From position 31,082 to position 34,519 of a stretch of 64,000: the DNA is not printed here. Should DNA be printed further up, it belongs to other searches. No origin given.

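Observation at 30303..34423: AT-rich inserted gene for a PLD-nuclease / SF2-helicase / DUF3427 fusion (SauUSI-like type IV restriction architecture) next to a DEDDh exonuclease and a tandem-repeat array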

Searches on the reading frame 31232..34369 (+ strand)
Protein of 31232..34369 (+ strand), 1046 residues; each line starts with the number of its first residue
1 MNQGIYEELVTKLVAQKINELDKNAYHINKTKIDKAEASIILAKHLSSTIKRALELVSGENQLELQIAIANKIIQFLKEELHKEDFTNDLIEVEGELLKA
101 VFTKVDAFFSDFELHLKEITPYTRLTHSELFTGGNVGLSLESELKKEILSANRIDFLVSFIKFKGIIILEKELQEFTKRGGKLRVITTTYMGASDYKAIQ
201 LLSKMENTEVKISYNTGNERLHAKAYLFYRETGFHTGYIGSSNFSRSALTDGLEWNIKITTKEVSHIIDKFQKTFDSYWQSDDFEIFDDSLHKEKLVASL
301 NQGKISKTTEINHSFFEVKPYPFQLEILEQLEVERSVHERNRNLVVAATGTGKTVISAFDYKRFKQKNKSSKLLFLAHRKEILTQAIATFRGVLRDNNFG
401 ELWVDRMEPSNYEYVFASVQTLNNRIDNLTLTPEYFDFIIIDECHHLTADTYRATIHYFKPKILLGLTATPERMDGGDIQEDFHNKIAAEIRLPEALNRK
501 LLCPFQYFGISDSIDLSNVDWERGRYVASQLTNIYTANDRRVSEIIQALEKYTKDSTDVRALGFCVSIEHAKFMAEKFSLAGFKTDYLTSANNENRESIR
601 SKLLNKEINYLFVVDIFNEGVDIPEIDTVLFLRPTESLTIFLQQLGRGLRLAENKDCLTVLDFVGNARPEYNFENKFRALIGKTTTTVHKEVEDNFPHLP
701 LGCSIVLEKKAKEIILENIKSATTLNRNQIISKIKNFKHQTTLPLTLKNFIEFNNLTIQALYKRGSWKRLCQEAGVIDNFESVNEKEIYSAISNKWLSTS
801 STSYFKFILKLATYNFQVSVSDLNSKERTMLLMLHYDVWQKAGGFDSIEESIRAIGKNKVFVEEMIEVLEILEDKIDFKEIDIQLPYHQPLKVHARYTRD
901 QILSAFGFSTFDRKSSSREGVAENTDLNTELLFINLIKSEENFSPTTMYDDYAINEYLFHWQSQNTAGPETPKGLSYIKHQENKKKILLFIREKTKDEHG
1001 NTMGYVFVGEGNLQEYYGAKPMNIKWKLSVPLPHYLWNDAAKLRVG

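Call 3: search_protein_families(library=pfam, proteins=[window:31232-34369:+], max_evalue=0.01)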
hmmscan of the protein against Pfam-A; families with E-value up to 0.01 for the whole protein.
window:31232-34369:+ (1046 aa): 7 families
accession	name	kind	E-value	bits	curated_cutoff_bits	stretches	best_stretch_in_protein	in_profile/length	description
PF04851.21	ResIII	-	1e-39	136.6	22.5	1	318-473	2-164/164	Type III restriction enzyme, res subunit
PF11907.13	DUF3427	-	7.1e-28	98.1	27.7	1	842-1039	80-278/280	Domain of unknown function (DUF3427)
PF00271.37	Helicase_C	-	1.8e-12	47.9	23.5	1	546-651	3-109/110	Helicase conserved C-terminal domain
PF13091.12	PLDc_2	-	3e-12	47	27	1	170-279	26-132/132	PLD-like domain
PF18766.7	SWI2_SNF2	-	4.5e-10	40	26.7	1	338-515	16-198/221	SWI2/SNF2 ATPase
PF09565.16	RE_NgoFVII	-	1.1e-08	35.1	23.8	1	148-273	13-146/162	NgoFVII restriction endonuclease N-terminal PLD domain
PF00270.35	DEAD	-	1.6e-08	34.9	26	1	330-472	4-161/167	DEAD/DEAH box helicase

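Call 4: search_protein_families(library=padloc, proteins=[window:31232-34369:+], max_evalue=0.01)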
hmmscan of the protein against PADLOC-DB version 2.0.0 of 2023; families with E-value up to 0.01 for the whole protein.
window:31232-34369:+ (1046 aa): 17 families
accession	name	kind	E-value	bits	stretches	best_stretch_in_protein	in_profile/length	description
PDLC03659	mREase_IV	-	7.1e-234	776.8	1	119-1043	15-942/945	Type IV methyl-directed restriction enzyme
PDLC03658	mREase_IV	-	2e-88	295.2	1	146-736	46-628/953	Type IV methyl-directed restriction enzyme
PDLC02707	PbeA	-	3e-37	126.6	1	207-679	120-646/672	PbeA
PDLC02704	PbeA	-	4.3e-29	99.5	3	586-674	566-654/682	PbeA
PDLC03049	REase_I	-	3.3e-19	66.4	1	323-694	171-567/807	Type I restriction enzyme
PDLC03047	REase_I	-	1.1e-18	64.5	2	324-474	348-494/1107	Type I restriction enzyme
PDLC02706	PbeA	-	2.8e-18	63.9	2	591-667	599-675/722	PbeA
PDLC02705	PbeA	-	1.1e-12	45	2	560-667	527-636/691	PbeA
PDLC03597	REase_MTase_IIG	-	8.3e-08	28.2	1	615-657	559-601/1646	Type IIG restriction enzyme-methyltransferase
PDLC03042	REase_I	-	1.1e-07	27.7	1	547-663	713-844/1170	Type I restriction enzyme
PDLC01439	typeIV_DinG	-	1.8e-07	28.2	2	524-625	373-471/575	CAS-IV-A; associated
PDLC02614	DrmC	-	1e-05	23.4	1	139-271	21-147/153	DrmC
PDLC03928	PsyrT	-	5.3e-05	19.7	1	565-652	248-336/689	-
PDLC03829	ZacB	-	7.9e-05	19.7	1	205-273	282-348/586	-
PDLC03653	REase_III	-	0.0017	14.5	1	438-650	262-468/883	Type III restriction enzyme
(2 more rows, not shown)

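Call 5: search_protein_families(library=ncbifam, proteins=[window:31232-34369:+], max_evalue=0.01)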
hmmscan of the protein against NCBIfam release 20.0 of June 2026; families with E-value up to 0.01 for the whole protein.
window:31232-34369:+ (1046 aa): 13 families
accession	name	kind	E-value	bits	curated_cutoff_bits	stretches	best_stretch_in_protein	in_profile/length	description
NF053632.1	heli_RadD_YejH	equivalog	5.3e-35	120.8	720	1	339-667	21-358/573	DNA repair helicase RadD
NF046051.1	restrict_EcoAI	equivalog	4.9e-33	114.5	550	1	322-668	160-533/768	EcoAI/FtnUII family type I restriction enzme subunit R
TIGR04095.1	dnd_restrict_1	equivalog_domain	2.5e-19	69.6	600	2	332-516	16-216/451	DNA phosphorothioation system restriction enzyme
NF008521.0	PRK11448.1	equivalog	3.5e-17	61.8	729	2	318-446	412-551/1123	type I restriction-modification system endonuclease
NF010337.0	PRK13766.1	equivalog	3.3e-13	48.7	610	1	330-472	21-174/781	Hef nuclease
NF003673.1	PRK05298.1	equivalog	6.8e-06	24.7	743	1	540-650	427-541/653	excinuclease ABC subunit UvrB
TIGR00631.1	uvrb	equivalog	3.5e-05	22.2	750.1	0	540-650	427-541/658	excinuclease ABC subunit UvrB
TIGR00614.1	recQ_fam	subfamily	8.8e-05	21.5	219.8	1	532-660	199-329/470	RecQ family ATP-dependent DNA helicase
NF045503.1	repair_heli_XPB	equivalog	0.00011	20.9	610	1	313-487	179-349/548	DNA repair helicase XPB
NF010338.0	PRK13767.1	equivalog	0.00014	20.2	849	0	590-648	324-383/877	ATP-dependent helicase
NF008394.0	PRK11192.1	equivalog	0.00025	20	507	1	545-650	234-340/441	ATP-dependent RNA helicase SrmB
NF008744.0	PRK11776.1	equivalog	0.00082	18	524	1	538-653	226-338/460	ATP-dependent RNA helicase DbpA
NF042964.1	phospholipD_antiphage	equivalog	0.0044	15.4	1100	1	193-282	93-179/895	phospholipase D-like domain-containing anti-phage protein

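Call 6: search_solved_structures(query=window:31232-34369:+, max_evalue=0.001, show_alignments=1)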
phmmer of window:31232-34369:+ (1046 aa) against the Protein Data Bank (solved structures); distinct sequences matched with E-value up to 0.001: 8.
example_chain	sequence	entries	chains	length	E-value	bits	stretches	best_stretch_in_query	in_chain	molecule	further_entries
7clg_A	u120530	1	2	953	1.6e-84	288.2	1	145-1000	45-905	Putative helicase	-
6jde_B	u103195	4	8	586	3.9e-22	81.7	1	338-671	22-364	Putative DNA repair helicase RadD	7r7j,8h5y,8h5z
3h1t_A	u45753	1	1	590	1.4e-18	69.9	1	331-670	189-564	Type I site-specific restriction-modification system, R (Restriction) subunit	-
6p4f_A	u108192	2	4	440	4.8e-10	41.6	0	309-477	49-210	DNA-dependent ATPase XPBII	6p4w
5tnu_A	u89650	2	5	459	5.6e-10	41.4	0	309-477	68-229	DNA-dependent ATPase XPBII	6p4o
6p66_A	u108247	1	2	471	1.3e-06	30.3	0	395-505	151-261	DNA repair protein RAD25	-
2fwr_A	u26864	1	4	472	1.3e-06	30.2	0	395-505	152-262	DNA repair protein RAD25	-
1wp9_A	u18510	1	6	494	7.8e-06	27.7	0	596-650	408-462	ATP-dependent RNA helicase, putative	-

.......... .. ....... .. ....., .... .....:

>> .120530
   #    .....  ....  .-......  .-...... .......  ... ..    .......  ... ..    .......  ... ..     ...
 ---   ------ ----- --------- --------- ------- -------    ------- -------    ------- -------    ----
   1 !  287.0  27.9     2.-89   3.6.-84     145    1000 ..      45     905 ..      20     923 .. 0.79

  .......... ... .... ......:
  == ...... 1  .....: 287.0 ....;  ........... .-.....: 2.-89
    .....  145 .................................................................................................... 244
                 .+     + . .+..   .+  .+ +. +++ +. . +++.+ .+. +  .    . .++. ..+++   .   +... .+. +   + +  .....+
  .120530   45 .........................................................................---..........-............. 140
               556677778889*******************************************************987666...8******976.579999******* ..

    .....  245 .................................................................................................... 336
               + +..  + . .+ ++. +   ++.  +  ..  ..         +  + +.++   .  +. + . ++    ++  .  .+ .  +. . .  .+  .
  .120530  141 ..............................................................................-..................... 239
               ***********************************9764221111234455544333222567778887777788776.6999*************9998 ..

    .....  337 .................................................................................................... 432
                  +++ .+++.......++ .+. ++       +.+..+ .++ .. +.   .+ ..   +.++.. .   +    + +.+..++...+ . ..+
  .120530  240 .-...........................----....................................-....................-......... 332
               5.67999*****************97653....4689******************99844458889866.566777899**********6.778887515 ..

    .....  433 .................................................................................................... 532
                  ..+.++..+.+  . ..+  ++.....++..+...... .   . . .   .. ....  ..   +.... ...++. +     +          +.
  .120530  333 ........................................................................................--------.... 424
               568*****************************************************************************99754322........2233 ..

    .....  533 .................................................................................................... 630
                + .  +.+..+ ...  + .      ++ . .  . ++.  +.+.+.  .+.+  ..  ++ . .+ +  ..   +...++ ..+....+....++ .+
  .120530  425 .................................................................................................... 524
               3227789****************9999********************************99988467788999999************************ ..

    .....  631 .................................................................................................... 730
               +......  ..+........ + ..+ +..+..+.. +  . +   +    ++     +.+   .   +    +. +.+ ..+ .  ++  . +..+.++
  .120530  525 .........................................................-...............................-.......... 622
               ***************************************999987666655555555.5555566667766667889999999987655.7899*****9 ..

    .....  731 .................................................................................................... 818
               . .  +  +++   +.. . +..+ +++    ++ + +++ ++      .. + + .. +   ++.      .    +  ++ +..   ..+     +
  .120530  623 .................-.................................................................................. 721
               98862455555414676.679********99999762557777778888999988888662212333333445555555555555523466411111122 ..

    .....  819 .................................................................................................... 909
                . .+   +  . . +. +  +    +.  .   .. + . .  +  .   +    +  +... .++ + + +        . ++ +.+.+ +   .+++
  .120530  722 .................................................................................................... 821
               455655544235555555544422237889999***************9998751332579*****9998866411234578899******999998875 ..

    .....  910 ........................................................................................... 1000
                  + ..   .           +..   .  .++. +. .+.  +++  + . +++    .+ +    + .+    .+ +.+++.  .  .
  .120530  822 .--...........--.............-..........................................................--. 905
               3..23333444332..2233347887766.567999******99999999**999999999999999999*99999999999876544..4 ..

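Call 10: find_encoding_contigs(protein=window:31232-34369:+, flank=10000, max_places=6)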
Protein window:31232-34369:+ (1046 aa): 1 contig read that carries it; 1 place shown.
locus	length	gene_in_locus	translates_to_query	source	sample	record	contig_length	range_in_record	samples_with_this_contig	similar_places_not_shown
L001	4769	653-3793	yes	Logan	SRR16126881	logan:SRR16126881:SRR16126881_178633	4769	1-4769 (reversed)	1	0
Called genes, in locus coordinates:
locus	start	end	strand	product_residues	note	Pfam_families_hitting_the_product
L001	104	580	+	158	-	PF16473:Rv2179c-like, PF00929:RNase_T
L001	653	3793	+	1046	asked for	PF09565:RE_NgoFVII (weak), PF13091:PLDc_2, PF00270:DEAD, PF04851:ResIII, PF18766:SWI2_SNF2, PF00271:Helicase_C, PF11907:DUF3427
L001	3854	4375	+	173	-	PF00293:NUDIX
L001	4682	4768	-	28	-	?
